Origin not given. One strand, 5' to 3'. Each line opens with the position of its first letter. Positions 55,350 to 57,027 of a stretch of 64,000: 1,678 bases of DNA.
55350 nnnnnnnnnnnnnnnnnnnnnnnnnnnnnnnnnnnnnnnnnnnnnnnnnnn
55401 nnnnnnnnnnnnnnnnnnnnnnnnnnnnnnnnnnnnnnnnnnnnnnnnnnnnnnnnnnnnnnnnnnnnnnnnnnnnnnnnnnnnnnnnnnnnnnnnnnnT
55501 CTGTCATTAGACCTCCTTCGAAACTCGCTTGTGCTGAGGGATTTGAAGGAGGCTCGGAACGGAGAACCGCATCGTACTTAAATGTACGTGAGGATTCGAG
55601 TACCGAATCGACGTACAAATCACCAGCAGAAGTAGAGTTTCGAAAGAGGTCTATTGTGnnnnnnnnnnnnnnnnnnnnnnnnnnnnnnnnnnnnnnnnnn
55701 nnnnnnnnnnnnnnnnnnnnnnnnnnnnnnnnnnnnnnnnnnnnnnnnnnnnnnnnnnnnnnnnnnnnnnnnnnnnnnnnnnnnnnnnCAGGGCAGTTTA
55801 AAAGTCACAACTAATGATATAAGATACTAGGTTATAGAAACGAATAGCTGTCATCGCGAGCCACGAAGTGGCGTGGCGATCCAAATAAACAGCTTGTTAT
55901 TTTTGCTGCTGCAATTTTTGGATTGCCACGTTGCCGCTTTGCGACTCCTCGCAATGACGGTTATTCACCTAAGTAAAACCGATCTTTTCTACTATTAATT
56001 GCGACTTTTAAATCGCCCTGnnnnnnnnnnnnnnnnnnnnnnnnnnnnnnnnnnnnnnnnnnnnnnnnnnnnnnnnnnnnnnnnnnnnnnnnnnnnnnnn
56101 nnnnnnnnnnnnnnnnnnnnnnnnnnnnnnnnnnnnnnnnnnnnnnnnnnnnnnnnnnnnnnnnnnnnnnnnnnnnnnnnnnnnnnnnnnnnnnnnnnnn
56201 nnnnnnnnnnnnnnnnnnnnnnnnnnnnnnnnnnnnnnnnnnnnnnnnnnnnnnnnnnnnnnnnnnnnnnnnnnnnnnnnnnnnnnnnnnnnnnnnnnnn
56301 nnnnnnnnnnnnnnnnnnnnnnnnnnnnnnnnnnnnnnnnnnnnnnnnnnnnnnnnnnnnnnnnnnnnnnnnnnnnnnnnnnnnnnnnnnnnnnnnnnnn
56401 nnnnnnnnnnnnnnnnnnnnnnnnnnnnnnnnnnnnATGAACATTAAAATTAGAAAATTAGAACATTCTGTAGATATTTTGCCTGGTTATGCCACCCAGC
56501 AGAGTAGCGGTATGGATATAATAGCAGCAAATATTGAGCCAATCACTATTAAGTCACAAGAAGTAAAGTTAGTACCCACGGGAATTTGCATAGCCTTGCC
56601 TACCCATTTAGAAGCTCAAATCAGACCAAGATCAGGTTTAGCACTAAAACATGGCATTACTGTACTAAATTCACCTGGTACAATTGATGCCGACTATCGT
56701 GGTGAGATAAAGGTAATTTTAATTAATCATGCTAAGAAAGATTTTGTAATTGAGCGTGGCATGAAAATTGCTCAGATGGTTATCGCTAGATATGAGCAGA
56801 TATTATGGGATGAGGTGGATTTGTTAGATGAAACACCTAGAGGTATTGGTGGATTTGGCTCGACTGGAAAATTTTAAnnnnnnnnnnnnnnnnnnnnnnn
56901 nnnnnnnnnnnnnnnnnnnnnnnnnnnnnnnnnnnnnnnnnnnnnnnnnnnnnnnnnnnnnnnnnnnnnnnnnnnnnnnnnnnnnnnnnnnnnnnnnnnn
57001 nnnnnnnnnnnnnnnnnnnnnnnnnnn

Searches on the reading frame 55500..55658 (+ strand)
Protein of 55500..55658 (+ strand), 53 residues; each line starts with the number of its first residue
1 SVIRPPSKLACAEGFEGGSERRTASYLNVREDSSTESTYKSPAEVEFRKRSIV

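Call 81: search_protein_families(library=ncbifam, proteins=[window:55500-55658:+], max_evalue=1)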
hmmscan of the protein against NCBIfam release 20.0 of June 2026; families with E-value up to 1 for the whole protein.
seq(53 aa): 1 family
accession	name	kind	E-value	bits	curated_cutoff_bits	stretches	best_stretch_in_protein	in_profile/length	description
TIGR01045.1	RPE1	domain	1.1e-14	54.1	30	1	6-51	3-48/48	palindromic element RPE1 domain-containing protein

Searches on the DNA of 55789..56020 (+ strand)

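Call 68: search_dna_similar(query=window:55789-56020:+, collection=plasmids, mode=distant, max_rows=15)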
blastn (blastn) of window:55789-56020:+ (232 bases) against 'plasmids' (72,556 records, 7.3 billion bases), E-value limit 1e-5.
No match.

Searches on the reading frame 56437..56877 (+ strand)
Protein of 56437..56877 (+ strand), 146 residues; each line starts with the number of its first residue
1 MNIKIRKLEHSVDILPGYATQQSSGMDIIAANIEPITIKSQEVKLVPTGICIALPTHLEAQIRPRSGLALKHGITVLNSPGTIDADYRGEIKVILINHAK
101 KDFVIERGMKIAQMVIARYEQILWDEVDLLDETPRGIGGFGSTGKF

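Call 29: find_encoding_contigs(protein=window:56437-56877:+, flank=3000, max_places=10)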
Protein window:56437-56877:+ (146 aa): 2 contigs read that carry it; 1 place shown.
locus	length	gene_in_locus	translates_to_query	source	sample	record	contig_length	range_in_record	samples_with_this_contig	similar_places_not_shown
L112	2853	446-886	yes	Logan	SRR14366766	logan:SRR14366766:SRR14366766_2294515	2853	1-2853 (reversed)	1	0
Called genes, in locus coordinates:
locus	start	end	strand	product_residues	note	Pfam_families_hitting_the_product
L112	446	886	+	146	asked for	PF00692:dUTPase, PF22769:DCD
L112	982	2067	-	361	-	PF02463:SMC_N, PF13175:AAA_15, PF13476:AAA_23 (weak), PF13304:AAA_21 (faint), PF13558:SbcC_Walker_B (weak)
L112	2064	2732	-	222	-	PF17372:DUF5394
